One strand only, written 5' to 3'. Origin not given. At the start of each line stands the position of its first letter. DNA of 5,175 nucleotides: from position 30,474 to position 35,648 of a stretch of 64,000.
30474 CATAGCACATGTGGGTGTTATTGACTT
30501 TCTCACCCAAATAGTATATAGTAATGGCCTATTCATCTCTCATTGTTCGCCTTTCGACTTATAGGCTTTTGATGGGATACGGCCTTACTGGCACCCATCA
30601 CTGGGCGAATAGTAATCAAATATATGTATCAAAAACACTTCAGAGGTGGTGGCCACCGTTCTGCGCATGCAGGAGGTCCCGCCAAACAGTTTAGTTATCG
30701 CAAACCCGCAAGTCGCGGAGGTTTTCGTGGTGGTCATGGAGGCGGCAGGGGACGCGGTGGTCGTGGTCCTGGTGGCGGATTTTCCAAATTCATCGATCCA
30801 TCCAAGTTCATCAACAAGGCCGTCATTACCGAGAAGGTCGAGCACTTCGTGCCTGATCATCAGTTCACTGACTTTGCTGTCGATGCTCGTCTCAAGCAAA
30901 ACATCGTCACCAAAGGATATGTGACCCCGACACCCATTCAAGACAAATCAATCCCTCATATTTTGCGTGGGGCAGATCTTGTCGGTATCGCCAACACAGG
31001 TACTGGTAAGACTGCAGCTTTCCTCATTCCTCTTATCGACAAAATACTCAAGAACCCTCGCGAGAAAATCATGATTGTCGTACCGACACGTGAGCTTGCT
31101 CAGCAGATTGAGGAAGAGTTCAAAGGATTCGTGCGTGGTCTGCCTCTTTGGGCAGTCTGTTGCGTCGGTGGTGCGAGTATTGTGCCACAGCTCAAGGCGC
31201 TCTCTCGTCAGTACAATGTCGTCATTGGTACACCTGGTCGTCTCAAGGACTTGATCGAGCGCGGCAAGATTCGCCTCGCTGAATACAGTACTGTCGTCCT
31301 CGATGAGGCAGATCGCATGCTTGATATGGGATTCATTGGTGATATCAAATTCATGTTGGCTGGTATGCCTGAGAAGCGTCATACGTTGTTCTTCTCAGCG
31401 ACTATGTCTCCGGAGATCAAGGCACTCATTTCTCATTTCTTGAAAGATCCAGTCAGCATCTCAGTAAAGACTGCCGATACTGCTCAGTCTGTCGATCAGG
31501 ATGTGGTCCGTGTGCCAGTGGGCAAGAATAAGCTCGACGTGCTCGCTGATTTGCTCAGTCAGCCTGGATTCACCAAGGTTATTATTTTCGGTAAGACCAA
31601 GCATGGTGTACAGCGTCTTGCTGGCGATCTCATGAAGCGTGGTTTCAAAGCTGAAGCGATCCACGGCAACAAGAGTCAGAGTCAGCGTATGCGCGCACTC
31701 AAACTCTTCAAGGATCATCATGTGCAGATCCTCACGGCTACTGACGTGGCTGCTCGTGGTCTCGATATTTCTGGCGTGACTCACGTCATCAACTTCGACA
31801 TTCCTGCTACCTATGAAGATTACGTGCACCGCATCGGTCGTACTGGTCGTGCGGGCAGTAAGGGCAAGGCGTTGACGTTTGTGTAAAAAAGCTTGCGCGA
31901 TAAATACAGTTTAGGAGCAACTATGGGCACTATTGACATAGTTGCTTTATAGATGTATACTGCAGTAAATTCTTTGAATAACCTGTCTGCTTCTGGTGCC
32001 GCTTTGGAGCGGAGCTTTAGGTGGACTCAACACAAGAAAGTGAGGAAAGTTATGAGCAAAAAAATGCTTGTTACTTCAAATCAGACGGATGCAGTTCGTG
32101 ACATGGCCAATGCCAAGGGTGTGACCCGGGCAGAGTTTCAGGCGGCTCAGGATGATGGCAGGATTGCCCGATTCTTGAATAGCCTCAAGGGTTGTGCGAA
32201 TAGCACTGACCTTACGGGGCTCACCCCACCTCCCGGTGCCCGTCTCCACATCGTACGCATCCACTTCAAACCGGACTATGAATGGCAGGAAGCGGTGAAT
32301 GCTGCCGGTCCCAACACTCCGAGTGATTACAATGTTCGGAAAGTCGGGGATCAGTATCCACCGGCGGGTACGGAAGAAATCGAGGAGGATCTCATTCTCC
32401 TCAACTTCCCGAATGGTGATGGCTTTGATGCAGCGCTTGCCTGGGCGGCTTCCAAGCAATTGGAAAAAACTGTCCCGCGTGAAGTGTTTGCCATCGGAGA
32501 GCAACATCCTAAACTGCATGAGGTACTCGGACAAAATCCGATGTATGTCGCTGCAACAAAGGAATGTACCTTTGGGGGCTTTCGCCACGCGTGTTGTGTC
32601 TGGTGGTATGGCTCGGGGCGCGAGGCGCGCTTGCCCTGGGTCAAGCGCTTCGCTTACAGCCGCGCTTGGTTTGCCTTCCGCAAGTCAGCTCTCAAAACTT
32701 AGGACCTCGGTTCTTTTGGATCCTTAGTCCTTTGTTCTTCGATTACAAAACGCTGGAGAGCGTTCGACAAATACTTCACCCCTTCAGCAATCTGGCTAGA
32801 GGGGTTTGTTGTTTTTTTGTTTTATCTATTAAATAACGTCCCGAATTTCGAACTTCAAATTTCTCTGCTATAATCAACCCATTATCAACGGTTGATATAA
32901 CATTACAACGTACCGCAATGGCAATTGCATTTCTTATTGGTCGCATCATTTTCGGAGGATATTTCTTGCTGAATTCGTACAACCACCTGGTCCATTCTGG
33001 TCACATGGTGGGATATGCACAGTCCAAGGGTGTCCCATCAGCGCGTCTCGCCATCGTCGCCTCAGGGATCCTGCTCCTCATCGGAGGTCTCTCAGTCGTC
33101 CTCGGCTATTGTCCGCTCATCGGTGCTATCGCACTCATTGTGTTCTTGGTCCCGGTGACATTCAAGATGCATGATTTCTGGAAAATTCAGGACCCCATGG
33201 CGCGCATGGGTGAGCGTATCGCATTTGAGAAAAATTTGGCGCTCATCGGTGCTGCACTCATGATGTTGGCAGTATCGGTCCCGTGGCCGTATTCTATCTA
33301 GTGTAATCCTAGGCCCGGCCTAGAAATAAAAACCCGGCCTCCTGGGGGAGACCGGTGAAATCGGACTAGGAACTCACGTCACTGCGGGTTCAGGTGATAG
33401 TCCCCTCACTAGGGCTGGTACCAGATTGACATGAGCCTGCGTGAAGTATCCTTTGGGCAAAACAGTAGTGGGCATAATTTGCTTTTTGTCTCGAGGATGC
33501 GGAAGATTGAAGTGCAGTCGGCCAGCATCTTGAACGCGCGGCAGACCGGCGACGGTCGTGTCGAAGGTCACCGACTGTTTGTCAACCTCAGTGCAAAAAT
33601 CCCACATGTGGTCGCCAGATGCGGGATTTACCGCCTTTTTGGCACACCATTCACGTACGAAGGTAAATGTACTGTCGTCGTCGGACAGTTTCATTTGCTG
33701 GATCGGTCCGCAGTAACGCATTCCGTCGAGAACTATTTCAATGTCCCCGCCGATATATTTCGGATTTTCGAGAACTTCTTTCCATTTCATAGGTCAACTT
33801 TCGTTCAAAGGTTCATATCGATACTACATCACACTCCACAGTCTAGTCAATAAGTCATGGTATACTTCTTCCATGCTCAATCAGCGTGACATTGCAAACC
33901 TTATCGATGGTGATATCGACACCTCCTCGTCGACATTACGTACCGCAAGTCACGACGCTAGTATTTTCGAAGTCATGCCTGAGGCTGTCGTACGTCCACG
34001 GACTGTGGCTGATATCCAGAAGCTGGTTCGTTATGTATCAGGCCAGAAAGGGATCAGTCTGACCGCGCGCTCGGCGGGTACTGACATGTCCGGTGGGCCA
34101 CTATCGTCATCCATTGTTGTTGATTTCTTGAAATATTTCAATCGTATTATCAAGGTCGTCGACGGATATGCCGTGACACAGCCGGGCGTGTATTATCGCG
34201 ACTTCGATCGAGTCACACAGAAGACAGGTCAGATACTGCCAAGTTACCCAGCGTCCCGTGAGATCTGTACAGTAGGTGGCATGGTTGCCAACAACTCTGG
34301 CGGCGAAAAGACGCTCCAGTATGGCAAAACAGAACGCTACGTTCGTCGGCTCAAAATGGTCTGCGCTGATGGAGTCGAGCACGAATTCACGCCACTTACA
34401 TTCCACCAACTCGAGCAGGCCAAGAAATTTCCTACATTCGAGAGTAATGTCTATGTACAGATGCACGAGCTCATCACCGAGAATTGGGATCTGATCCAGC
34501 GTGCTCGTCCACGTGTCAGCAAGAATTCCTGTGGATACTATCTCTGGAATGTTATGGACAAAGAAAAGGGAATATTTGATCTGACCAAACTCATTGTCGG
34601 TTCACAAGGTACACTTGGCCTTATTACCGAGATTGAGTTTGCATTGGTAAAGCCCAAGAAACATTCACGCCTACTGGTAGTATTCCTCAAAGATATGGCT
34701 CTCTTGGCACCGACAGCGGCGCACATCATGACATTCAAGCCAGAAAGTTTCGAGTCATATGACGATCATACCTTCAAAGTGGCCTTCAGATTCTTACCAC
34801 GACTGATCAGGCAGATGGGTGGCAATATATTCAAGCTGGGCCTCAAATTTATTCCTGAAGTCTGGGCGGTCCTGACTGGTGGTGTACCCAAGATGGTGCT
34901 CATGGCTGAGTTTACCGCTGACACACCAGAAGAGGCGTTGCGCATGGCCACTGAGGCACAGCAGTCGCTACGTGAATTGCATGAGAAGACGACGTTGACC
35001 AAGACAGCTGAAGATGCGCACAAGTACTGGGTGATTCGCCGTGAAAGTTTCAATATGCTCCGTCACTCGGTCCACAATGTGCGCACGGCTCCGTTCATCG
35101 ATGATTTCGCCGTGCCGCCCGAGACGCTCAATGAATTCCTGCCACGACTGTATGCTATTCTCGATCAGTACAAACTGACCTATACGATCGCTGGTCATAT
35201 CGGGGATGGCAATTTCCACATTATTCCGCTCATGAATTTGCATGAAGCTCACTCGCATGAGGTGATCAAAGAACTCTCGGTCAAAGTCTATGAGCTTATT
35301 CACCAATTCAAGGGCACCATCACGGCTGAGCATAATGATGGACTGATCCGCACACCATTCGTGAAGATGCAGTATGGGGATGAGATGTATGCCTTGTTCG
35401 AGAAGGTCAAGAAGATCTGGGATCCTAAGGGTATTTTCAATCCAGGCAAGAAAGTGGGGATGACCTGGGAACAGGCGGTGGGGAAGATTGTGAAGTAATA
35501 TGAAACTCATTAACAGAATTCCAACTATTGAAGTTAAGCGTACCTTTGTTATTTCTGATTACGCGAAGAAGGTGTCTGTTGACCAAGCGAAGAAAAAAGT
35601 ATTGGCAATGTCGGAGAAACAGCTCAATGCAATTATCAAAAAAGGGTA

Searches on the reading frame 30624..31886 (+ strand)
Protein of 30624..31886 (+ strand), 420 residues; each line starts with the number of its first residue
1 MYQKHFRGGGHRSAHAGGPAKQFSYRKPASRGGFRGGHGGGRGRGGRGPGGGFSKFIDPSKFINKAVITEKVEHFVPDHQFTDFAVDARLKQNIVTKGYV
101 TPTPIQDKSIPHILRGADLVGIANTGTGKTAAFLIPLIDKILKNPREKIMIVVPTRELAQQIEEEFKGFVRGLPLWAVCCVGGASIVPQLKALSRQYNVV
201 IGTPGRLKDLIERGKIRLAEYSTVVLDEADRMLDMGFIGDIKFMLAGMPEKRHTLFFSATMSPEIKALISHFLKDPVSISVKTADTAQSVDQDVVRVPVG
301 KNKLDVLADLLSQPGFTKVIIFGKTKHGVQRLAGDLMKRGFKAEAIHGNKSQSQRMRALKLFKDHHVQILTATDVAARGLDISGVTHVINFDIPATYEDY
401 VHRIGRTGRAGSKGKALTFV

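Call 47: search_protein_families(library=pfam, proteins=[window:30624-31886:+], max_evalue=0.00001)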
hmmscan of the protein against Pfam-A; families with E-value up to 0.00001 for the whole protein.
window:30624-31886:+ (420 aa): 3 families
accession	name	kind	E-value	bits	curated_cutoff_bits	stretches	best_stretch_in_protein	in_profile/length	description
PF00270.35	DEAD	-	6.9e-46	156.5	26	1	103-266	1-165/167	DEAD/DEAH box helicase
PF00271.37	Helicase_C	-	7.2e-32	110.4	23.5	1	303-411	2-110/110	Helicase conserved C-terminal domain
PF04851.21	ResIII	-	2.7e-08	34.3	22.5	1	123-260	30-161/164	Type III restriction enzyme, res subunit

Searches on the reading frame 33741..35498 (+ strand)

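Call 47: search_protein_families(library=pfam, proteins=[window:33741-35498:+], max_evalue=0.00001)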
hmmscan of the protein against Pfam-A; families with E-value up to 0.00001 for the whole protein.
window:33741-35498:+ (585 aa): 2 families
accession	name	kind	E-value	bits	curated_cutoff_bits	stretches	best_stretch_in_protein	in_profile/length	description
PF02913.24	FAD-oxidase_C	-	7e-44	150.8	21.2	1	307-570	3-247/248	FAD linked oxidases, C-terminal domain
PF01565.28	FAD_binding_4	-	6.1e-31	107.4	26.4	1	80-214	1-136/139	FAD binding domain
